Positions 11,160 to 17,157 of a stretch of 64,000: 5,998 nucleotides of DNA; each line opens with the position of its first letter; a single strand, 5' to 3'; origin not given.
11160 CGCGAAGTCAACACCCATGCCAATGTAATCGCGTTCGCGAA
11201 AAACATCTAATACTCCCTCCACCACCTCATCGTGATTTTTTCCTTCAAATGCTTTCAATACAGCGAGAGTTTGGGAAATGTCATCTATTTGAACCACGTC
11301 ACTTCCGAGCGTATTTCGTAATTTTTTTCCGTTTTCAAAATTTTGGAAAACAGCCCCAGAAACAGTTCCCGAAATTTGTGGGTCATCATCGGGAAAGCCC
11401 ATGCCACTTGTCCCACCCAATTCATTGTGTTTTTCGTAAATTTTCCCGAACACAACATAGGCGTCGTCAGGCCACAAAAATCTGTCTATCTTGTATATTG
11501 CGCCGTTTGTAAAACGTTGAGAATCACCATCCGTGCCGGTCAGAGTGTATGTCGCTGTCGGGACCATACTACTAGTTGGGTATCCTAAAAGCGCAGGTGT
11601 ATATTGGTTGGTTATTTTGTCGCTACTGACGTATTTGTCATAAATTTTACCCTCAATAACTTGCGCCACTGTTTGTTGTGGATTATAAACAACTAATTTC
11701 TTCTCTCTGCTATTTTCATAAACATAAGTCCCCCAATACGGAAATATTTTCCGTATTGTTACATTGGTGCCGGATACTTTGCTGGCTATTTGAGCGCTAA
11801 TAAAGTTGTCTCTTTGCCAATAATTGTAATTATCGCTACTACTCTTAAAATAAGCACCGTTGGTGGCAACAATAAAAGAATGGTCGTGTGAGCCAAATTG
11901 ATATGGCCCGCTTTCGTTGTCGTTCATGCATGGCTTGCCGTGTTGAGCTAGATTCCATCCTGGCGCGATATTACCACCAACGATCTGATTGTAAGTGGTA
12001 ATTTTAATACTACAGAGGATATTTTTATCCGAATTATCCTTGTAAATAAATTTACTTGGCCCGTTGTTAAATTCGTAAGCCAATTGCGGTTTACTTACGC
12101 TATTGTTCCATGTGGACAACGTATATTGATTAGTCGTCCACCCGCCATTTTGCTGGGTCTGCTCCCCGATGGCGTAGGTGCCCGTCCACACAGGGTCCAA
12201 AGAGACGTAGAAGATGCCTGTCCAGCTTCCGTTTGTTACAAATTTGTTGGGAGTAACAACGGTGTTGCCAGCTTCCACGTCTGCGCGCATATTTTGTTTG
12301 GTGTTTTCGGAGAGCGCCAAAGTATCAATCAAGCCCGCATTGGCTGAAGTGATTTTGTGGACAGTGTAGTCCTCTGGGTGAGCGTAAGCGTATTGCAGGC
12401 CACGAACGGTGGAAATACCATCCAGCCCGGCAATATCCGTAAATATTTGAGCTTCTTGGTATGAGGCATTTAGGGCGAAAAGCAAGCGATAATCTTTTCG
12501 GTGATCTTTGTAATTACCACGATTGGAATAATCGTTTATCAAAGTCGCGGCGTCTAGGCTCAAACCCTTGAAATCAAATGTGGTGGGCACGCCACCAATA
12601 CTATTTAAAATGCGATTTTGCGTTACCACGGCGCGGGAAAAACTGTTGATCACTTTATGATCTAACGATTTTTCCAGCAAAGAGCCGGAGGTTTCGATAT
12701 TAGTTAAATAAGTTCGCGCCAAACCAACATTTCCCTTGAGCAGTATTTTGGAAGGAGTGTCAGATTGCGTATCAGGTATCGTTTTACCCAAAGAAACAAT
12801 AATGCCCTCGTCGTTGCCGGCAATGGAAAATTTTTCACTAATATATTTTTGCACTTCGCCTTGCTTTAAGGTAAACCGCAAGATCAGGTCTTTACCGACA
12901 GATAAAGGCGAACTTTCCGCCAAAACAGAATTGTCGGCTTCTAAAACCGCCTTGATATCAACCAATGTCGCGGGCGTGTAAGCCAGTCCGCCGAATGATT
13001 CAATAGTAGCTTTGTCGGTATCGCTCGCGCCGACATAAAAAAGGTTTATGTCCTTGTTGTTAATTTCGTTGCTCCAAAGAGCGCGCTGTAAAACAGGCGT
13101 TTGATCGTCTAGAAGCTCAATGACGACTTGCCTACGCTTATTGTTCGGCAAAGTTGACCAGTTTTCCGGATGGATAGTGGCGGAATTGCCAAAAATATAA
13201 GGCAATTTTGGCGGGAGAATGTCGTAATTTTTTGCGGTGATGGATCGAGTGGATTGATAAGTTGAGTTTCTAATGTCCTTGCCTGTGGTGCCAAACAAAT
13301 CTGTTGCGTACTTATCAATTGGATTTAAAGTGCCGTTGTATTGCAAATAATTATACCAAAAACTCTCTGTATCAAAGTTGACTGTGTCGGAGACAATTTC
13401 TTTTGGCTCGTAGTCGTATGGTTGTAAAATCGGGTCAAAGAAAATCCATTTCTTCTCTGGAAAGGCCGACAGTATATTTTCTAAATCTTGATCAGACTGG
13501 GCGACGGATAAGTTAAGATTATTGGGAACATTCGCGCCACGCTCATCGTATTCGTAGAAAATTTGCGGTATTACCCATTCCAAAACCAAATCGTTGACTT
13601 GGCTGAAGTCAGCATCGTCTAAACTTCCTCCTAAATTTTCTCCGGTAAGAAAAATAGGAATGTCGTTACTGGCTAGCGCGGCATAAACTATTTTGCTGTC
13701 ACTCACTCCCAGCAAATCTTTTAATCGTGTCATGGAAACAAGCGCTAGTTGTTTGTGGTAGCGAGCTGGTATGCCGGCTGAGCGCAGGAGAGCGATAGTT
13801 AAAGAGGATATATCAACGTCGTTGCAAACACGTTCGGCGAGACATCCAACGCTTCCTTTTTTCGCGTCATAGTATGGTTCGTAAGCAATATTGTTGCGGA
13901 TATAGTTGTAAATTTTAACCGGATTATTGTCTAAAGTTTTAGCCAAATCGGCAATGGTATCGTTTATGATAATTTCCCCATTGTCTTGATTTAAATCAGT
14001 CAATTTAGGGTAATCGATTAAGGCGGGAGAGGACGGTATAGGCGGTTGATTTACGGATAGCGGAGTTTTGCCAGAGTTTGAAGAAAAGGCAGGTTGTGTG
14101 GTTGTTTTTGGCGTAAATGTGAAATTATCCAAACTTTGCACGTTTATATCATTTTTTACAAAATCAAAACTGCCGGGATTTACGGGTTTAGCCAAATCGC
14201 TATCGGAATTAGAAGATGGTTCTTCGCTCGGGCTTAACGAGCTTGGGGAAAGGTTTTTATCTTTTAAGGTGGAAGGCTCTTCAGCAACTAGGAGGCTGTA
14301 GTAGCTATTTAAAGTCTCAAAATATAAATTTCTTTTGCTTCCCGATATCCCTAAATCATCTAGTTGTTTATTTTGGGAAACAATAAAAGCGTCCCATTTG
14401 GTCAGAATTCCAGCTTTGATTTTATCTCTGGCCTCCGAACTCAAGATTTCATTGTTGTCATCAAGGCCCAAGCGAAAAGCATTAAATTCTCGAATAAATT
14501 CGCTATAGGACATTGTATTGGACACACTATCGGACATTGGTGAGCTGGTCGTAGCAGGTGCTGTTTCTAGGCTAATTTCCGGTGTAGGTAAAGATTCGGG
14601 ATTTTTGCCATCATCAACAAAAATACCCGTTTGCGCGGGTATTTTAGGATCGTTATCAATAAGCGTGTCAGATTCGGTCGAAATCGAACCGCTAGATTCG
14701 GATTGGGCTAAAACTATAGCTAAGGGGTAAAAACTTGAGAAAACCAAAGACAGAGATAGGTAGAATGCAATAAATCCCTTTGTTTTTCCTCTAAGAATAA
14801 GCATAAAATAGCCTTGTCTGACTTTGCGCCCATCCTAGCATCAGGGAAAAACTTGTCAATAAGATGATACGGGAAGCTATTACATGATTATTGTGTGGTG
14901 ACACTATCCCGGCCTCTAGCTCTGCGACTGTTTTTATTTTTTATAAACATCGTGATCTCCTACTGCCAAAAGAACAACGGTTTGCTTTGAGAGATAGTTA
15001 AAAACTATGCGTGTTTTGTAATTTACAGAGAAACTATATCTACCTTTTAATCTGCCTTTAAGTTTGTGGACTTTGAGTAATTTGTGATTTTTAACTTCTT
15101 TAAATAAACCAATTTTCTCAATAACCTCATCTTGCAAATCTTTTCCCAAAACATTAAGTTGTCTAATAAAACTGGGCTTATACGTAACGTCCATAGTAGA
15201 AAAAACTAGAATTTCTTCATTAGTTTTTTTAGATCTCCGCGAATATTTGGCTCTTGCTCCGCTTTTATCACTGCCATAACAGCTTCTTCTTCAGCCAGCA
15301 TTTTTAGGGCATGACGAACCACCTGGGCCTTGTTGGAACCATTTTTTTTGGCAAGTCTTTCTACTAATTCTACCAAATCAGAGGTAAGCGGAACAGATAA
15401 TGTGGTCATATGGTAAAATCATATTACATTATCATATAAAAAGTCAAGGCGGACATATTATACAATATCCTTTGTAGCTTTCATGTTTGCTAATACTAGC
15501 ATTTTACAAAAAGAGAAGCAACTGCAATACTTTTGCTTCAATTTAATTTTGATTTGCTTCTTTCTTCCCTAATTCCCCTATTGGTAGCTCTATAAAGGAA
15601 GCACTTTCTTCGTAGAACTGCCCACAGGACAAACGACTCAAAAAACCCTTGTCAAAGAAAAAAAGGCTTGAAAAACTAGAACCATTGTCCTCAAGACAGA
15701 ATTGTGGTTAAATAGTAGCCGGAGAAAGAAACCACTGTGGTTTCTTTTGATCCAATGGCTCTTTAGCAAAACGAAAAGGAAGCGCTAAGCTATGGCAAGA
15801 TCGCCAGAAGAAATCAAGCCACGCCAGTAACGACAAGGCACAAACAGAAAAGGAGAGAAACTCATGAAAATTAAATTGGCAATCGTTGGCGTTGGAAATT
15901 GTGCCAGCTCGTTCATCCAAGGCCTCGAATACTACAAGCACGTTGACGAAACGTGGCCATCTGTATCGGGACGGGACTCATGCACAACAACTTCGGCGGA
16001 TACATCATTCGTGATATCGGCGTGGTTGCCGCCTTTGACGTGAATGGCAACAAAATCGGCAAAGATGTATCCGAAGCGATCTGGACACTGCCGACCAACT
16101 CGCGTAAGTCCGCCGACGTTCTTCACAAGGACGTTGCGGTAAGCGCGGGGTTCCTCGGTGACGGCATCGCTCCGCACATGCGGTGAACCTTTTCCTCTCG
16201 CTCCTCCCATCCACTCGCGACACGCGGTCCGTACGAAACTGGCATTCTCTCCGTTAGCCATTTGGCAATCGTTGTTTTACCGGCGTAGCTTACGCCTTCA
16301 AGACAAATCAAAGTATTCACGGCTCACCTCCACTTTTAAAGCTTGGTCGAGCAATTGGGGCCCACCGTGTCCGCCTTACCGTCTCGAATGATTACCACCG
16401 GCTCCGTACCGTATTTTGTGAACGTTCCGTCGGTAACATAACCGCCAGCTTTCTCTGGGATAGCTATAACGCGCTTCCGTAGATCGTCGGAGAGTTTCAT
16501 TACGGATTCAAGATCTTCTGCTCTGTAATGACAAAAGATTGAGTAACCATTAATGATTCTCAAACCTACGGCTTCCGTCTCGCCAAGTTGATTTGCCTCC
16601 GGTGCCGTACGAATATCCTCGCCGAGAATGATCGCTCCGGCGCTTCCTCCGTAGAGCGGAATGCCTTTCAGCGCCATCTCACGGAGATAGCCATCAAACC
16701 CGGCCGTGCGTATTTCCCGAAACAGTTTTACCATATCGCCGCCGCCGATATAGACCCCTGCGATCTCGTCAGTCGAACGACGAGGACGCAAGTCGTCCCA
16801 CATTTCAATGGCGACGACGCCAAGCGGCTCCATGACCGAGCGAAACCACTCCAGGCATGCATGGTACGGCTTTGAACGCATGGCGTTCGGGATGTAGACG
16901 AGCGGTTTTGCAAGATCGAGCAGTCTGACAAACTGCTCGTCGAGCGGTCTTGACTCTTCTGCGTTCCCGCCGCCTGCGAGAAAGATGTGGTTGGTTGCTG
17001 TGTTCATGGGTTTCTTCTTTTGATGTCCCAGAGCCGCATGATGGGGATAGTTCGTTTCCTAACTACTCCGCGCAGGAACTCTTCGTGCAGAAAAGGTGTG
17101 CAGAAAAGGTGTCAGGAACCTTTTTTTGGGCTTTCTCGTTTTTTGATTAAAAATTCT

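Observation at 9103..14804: Giant secreted transglutaminase-like protein tipped with an HNH/LHH-type nuclease, followed by a candidate immunity gene (polymorphic-toxin architecture)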

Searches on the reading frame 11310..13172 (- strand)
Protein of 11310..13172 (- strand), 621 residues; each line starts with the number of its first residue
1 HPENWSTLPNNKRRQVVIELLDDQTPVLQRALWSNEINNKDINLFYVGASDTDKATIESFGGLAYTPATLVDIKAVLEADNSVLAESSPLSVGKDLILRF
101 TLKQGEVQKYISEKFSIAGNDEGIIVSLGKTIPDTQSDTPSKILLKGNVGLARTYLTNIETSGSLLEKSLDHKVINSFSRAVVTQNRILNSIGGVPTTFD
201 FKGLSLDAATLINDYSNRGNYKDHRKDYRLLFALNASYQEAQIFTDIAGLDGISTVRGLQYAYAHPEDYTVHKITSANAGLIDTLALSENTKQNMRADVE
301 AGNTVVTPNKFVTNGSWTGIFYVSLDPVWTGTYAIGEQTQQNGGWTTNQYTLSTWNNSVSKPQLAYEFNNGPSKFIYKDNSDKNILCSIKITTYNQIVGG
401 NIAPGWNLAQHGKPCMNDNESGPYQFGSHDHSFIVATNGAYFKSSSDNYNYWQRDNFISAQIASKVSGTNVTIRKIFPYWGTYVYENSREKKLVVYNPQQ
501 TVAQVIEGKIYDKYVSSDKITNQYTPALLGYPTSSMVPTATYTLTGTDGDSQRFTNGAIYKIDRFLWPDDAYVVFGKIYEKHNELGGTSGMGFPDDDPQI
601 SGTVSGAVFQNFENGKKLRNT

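Call 76: search_solved_structures(query=A5, max_evalue=1, show_alignments=1)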
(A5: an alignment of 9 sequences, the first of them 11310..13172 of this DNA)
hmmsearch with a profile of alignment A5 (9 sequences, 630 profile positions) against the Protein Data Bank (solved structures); distinct sequences matched with E-value up to 1: 2.
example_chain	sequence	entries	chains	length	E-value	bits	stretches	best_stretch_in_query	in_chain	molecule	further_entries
6swz_AAA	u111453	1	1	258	2.4e-09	39.8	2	511-625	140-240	Protein PS1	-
6sx4_AAA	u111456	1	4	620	7.2e-08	34.9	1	511-625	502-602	Protein PS1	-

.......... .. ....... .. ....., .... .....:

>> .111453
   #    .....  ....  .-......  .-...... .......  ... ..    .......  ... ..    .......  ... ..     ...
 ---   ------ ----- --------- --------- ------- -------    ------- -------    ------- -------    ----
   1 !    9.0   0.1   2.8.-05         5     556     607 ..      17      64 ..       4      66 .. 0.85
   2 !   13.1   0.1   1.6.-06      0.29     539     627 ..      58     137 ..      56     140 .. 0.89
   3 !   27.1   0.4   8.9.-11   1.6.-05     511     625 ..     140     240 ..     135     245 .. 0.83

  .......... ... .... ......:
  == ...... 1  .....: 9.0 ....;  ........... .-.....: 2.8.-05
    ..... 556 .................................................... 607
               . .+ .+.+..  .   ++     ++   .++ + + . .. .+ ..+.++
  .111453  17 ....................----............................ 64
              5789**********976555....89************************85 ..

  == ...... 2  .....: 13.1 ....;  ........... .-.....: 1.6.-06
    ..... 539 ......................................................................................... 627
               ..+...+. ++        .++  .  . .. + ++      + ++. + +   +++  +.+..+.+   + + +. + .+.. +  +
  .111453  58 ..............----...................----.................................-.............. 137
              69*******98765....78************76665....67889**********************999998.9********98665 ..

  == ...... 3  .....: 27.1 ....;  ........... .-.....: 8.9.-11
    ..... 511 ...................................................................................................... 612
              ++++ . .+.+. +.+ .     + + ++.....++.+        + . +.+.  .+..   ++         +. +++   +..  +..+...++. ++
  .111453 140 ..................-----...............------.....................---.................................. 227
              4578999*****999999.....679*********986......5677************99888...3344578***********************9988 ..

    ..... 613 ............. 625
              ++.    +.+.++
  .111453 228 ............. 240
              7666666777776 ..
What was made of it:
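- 11310..11642 (-): LGFP repeats, residues ~1055-1165: putative cell-wall-binding module. The profile hits the LGFP region of Corynebacterium PS1 (6swz/6sx4) at E 2.4e-9 (call 76).
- On LGFP repeat (Pfam PF08310): The scaffold profile hits the LGFP region of PS1 (6swz) at E 2.4e-9 with three repeat matches (call 76).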

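Call 83: predict_structure(alignment_id=A5)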
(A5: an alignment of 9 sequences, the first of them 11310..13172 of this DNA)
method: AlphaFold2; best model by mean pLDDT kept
length: 621 residues; sequences in the alignment: 9
mean_pLDDT: 62.2   pTM: 0.46
mean pLDDT of the five models: 62.2, 58.4, 56.1, 55.3, 55.1
residues with pLDDT >= 90: 23; 70-90: 223; 50-70: 190; < 50: 185
segments of 3 or more residues with pLDDT < 50: 172-223, 250-253, 329-364, 378-385, 469-475, 517-523, 540-547, 564-572, 576-621
pLDDT, mean of each block of 10 residues (from residue 1): 63 84 89 82 88 80 68 89 89 79 79 69 73 67 69 75 64 45 41 40 43 39 52 63 59 56 79 87 74 70 77 61 57 41 35 38 47 54 55 74 68 63 59 74 75 78 68 52 66 78 79 55 57 67 46 68 49 43 33 32 33 29 27
secondary structure, 60 per line:
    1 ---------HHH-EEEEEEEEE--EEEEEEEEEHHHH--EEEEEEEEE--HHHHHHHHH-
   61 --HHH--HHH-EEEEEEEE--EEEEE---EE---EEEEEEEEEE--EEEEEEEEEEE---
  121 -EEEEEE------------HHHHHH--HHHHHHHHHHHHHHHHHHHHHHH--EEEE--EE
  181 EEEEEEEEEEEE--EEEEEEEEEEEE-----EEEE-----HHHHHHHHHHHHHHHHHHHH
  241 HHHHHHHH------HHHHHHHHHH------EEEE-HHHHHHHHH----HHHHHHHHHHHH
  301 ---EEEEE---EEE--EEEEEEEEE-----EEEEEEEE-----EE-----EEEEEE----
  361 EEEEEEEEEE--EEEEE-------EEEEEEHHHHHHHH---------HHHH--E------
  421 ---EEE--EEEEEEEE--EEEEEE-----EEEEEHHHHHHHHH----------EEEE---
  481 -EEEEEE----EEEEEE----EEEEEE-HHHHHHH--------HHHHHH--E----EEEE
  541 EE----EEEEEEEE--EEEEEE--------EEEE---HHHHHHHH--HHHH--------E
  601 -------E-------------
elements in order: E14-22 E25-33 H34-37 E40-48 H51-59 E72-79 E82-86 E95-104 E107-117 E122-127 H140-145 H148-170 E173-176 E179-192 E195-206 E212-215 H221-248 H255-264 E271-274 H276-284 H289-300 E304-308 E312-314 E317-325 E331-338 E351-356 E361-370 E373-377 E385-390 H391-398 H408-411 E424-426 E429-436 E439-444 E450-454 H455-463 E474-477 E482-487 E492-497 E502-507 H509-515 H524-529 E537-542 E547-554 E557-562 E571-574 H578-585 H588-591

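Call 85: fold_search(model_id=the predicted structure, library=pdb)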
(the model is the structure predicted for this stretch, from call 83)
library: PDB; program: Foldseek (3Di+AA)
matches with E <= 10: 615; with E <= 0.001: 0
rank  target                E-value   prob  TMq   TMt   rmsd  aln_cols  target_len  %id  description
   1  8hmc_A                1.2e-03  0.25  0.09  0.09  21.9       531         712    7  base module state 1 of Tetrahymena IFT-A (released 2023-06-14)
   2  8hmf_E                2.4e-03  0.30  0.12  0.08  26.3       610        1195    8  head module state 2 of Tetrahymena IFT-A (released 2023-06-14)
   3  4a2l_B                3.5e-03  0.23  0.11  0.09  28.6       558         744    9  Structure of the periplasmic domain of the heparin and heparan sulphate sensing hybrid two component system BT4663 in  (released 2012-05-02)
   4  4yz4_A                4.8e-03  0.10  0.09  0.08  28.1       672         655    8  Crystal Structure of Streptococcus pneumoniae NanC, in complex with N-Acetylneuraminic acid. (released 2015-09-23)
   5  8tyq_A                6.2e-03  0.11  0.10  0.07  32.7       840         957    9  Structure of the C-terminal half of LRRK2 bound to GZD-824 (G2019S mutant) (released 2023-12-06)
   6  4a2l_C                6.6e-03  0.44  0.11  0.10  21.0       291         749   10  Structure of the periplasmic domain of the heparin and heparan sulphate sensing hybrid two component system BT4663 in  (released 2012-05-02)
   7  4a2m_C                7.7e-03  0.47  0.11  0.09  19.4       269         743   13  Structure of the periplasmic domain of the heparin and heparan sulphate sensing hybrid two component system BT4663 in  (released 2012-05-02)
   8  7ne7                  9.1e-03  0.14  0.08  0.08  26.6       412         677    9  oligopeptidase B from S. proteomaculans with modified hinge region in complex with N-[(1S)-5-amino-1-(chloroacetyl)penty (released 2021-02-17)
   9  4xog                  9.1e-03  0.09  0.10  0.10  29.8       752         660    7  CRYSTAL STRUCTURE OF THE NANB SIALIDASE FROM STREPTOCOCCUS PNEUMONIAE IN COMPLEX WITH Optactin and DANA (released 2016-02-03)
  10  4a2l_F                9.6e-03  0.38  0.11  0.09  21.8       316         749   10  Structure of the periplasmic domain of the heparin and heparan sulphate sensing hybrid two component system BT4663 in  (released 2012-05-02)
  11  4yz1_B                9.6e-03  0.08  0.08  0.08  27.9       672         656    8  Crystal Structure of Streptococcus pneumoniae NanC, apo structure. (released 2015-09-23)
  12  8hmf_D                1.0e-02  0.18  0.11  0.06  26.7       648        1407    6  head module state 2 of Tetrahymena IFT-A (released 2023-06-14)
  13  8rfb                  1.2e-02  0.11  0.08  0.08  25.5       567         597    8  Cryo-EM structure of the R243C mutant of human Prolyl Endopeptidase-Like (PREPL) protein involved in Congenital myasthen (released 2024-09-04)
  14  4xyx                  1.3e-02  0.06  0.09  0.08  30.4       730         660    6  NanB plus Optactamide (released 2016-02-10)
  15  2p9w                  1.8e-02  0.23  0.09  0.14  23.1       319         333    9  Crystal Structure of the Major Malassezia sympodialis Allergen Mala s 1 (released 2007-05-29)
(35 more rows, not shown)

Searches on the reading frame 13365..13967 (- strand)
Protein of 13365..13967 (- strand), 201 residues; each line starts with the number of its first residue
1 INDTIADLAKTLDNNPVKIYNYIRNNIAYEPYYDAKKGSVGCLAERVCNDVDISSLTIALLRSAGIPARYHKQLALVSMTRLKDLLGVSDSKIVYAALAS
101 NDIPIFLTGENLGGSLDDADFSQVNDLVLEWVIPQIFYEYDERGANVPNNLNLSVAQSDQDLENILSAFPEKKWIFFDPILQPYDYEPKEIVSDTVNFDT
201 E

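Call 61: search_solved_structures(query=A4, max_evalue=1, show_alignments=3)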
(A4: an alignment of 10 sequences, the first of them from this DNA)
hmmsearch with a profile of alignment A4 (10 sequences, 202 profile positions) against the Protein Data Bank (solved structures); distinct sequences matched with E-value up to 1: 2.
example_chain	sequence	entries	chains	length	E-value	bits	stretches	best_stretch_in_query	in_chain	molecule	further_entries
3isr_A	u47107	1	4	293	0.15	14.9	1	17-71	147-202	Transglutaminase-like enzymes, putative cysteine protease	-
2mu3_A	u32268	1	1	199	0.16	14.9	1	33-104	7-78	Aciniform spidroin 1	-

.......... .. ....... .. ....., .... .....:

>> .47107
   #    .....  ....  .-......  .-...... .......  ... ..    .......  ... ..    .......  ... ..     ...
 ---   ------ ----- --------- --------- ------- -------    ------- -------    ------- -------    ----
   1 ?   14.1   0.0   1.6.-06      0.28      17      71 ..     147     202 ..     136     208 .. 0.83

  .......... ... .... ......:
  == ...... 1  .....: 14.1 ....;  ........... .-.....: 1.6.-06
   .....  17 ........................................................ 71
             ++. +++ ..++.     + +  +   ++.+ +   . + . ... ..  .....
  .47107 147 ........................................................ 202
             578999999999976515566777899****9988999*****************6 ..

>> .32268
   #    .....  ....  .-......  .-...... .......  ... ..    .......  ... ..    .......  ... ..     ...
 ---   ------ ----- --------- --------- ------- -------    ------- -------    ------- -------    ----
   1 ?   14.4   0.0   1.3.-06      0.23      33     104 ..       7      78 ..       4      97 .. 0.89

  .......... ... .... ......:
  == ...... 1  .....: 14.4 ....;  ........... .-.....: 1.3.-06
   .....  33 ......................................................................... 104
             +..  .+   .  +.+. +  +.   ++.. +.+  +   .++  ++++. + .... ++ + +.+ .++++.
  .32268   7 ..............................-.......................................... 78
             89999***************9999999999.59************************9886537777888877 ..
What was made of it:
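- On Transglutaminase-like cysteine protease (Pfam PF01841 Transglut_core): The Cys of 3isr 'GVCRDFA' aligns with invariant D329 (call 61).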

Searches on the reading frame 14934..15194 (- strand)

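Call 3: search_protein_families(library=pfam, proteins=[window:14934-15194:-], max_evalue=1)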
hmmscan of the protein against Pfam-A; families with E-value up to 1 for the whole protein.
window:14934-15194:- (86 aa): 2 families
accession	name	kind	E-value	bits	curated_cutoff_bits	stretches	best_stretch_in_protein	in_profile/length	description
PF05015.19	HigB-like_toxin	-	0.00028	21.7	27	1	40-74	51-84/91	RelE-like toxin of type II toxin-antitoxin system HigB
PF05016.21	ParE_toxin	-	0.056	14.5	23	1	3-81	1-85/89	ParE toxin of type II toxin-antitoxin system, parDE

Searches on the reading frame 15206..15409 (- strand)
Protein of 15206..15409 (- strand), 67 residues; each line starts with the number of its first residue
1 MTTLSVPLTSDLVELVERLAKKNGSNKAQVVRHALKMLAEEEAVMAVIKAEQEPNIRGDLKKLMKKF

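Call 3: search_protein_families(library=pfam, proteins=[window:15206-15409:-], max_evalue=1)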
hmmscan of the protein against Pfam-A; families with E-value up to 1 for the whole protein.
window:15206-15409:- (67 aa): 4 families
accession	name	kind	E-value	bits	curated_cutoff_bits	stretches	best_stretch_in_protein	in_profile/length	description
PF01402.27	RHH_1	-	3.6e-06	27.2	20.5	1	4-40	2-38/39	Ribbon-helix-helix protein, copG family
PF19807.5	DUF6290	-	0.0029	18.2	27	1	1-54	1-55/72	Family of unknown function (DUF6290)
PF07704.17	PSK_trans_fac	-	0.0033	18.7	28.3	1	14-49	12-44/82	Rv0623-like transcription factor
PF05645.19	RNA_pol_Rpc82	-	0.055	13.6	25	1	14-51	116-156/249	RNA polymerase III subunit RPC82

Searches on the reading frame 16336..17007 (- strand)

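Call 3: search_protein_families(library=pfam, proteins=[window:16336-17007:-], max_evalue=1)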
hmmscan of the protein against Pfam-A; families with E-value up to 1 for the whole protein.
window:16336-17007:- (223 aa): 3 families
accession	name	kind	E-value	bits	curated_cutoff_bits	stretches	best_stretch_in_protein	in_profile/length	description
PF03575.23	Peptidase_S51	-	2.4e-17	63.8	23.9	1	9-192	2-199/206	Peptidase family S51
PF07685.20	GATase_3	-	0.0016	18.5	27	1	76-161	34-120/196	CobB/CobQ-like glutamine amidotransferase domain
PF17231.7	DUF5305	-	0.26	11.2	29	1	162-195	179-212/217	Family of unknown function (DUF5305)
